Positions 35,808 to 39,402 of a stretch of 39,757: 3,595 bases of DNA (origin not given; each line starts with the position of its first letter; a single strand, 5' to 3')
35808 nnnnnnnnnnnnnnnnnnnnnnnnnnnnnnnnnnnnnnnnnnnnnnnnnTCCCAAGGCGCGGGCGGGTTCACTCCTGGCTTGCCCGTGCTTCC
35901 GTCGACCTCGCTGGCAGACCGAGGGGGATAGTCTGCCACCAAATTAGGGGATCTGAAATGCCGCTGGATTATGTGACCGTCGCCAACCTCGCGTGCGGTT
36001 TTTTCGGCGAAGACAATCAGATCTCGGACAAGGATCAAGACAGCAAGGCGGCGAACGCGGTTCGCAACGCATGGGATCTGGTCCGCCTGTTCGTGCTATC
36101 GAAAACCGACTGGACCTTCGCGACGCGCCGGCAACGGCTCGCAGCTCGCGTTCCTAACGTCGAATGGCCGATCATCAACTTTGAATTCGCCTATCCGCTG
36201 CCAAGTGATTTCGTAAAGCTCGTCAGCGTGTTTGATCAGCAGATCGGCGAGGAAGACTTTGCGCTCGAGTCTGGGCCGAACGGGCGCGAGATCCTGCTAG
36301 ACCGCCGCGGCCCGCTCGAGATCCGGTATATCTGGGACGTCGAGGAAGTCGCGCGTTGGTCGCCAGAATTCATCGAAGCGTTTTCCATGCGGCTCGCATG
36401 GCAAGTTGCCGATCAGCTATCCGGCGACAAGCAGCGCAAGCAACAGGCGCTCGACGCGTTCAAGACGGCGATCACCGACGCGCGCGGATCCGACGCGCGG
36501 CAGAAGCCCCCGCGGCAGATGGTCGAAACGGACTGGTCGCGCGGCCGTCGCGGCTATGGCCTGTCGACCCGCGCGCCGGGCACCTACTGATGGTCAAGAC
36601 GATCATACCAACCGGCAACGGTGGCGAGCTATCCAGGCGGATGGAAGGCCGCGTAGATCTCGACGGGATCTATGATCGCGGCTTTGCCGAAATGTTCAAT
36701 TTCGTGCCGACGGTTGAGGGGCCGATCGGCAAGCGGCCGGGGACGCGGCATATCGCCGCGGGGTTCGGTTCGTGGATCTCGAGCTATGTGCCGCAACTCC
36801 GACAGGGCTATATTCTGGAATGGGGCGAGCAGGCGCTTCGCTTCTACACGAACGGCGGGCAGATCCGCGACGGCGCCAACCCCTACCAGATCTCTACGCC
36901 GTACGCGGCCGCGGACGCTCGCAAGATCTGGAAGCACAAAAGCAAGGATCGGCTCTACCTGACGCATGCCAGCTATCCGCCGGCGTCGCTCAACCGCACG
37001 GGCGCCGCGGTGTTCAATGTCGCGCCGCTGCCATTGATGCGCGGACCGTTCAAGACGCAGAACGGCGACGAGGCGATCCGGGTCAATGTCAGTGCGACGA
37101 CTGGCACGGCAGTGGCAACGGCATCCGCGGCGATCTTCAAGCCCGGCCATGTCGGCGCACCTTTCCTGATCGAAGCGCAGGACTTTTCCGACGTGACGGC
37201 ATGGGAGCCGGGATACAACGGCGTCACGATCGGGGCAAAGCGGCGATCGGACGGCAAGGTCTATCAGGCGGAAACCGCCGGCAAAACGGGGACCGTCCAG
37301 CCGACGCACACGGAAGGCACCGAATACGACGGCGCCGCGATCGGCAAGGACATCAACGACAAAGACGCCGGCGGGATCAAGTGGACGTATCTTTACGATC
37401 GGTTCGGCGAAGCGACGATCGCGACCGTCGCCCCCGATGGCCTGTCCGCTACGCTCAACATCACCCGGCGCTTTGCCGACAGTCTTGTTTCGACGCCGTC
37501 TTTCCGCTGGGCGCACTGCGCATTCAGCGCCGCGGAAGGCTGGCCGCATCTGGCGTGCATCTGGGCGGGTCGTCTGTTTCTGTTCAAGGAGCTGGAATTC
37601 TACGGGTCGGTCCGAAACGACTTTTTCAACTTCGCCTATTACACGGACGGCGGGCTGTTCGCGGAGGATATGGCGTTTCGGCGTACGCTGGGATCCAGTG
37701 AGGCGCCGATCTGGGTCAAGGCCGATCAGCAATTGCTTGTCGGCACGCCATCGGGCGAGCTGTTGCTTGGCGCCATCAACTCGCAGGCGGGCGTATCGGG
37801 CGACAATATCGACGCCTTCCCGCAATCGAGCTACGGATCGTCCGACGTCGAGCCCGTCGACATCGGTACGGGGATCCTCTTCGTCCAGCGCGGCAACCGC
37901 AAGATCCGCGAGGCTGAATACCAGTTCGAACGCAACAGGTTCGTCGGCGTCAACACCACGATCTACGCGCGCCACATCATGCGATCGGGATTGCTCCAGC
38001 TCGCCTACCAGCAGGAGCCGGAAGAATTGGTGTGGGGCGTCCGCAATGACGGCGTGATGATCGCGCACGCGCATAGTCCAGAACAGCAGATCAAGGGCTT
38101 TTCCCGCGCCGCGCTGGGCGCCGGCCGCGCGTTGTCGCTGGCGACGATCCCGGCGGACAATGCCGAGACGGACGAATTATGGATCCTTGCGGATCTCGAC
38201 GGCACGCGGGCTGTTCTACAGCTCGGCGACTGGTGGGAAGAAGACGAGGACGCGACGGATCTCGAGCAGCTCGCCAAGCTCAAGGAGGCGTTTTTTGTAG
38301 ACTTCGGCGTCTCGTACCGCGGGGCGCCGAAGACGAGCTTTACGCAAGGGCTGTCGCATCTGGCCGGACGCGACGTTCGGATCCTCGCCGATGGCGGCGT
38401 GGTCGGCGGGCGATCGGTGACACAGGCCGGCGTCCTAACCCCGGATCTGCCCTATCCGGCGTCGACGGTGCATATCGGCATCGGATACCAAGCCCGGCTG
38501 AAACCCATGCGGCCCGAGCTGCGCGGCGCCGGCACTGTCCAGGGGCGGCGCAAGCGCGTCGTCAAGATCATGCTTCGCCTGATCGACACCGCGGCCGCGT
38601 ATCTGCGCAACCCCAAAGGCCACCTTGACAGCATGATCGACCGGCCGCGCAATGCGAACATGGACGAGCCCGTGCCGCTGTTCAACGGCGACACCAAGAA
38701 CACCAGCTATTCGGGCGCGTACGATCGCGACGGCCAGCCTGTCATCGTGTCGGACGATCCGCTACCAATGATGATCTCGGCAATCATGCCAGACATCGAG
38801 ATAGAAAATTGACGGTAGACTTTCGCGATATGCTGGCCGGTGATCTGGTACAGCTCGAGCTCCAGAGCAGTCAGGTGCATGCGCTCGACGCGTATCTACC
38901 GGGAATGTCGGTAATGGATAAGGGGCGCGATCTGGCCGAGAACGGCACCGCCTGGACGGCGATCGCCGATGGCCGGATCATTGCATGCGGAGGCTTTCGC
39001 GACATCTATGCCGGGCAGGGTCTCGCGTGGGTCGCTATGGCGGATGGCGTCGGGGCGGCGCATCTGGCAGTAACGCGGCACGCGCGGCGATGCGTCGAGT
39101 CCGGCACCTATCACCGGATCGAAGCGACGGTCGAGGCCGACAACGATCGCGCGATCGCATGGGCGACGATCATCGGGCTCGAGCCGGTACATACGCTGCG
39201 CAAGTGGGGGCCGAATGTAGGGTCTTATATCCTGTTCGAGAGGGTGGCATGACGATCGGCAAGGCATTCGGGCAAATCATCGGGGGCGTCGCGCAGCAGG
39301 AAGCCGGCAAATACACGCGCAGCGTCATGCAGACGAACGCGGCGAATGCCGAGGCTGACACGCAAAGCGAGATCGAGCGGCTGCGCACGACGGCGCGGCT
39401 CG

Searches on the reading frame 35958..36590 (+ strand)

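Call 8: search_protein_families(library=phrogs, proteins=[window:35958-36590:+], max_evalue=0.001)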
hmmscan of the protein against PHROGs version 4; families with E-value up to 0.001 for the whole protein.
window:35958-36590:+ (210 aa): 2 families
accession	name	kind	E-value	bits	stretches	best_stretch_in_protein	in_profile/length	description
phrog_394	-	tail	3e-36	125.7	1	6-198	5-189/190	tail protein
phrog_9239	-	tail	1.1e-10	41.6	1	5-201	4-192/741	tail tubular protein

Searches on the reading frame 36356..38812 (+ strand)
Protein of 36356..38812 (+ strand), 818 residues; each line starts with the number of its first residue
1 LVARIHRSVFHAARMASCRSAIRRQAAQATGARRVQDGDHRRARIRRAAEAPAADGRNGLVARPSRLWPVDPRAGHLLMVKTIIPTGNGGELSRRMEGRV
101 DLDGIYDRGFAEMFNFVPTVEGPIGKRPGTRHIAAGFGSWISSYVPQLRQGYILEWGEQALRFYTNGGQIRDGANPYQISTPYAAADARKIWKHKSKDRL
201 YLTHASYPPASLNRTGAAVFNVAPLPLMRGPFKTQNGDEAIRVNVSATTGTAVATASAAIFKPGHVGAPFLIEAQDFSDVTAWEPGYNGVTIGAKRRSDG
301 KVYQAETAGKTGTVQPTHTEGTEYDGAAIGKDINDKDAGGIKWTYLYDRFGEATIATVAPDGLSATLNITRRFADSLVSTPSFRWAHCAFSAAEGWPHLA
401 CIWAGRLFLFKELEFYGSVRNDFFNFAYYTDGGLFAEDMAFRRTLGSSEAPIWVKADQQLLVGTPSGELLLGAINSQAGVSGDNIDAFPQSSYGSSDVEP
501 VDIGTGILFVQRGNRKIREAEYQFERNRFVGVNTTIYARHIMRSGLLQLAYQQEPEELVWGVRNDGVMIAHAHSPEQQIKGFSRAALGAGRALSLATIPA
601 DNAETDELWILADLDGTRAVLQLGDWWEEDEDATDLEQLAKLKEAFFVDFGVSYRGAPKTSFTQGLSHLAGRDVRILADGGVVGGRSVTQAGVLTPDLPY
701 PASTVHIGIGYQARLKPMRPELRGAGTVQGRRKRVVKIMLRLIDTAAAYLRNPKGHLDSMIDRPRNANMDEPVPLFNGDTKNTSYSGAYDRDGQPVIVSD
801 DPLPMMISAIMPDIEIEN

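Call 8: search_protein_families(library=phrogs, proteins=[window:36356-38812:+], max_evalue=0.001)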
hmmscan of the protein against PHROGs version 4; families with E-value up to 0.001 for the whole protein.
window:36356-38812:+ (818 aa): 4 families
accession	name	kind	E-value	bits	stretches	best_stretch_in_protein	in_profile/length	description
phrog_376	-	tail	6.9e-139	465.4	1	82-817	6-710/712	tail protein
phrog_20269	-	unknown function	1.3e-63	216.2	1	79-422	2-344/374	-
phrog_15566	-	tail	6.5e-43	148.1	2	376-660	27-304/552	tail protein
phrog_30010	-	unknown function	2.8e-08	34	1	516-657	190-322/517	-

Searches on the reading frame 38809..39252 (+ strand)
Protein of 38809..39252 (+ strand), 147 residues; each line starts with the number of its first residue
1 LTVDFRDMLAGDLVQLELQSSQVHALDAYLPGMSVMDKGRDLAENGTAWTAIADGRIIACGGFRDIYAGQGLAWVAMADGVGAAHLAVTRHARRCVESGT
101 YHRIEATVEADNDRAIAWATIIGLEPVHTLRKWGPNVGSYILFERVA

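Call 8: search_protein_families(library=phrogs, proteins=[window:38809-39252:+], max_evalue=0.001)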
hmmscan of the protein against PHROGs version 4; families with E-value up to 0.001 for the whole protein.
window:38809-39252:+ (147 aa): 2 families
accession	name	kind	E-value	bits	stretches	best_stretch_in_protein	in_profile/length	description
phrog_4177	-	unknown function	6e-15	56.5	1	43-146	36-142/143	-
phrog_308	-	head and packaging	2.5e-09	38.5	1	28-145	30-148/151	internal virion protein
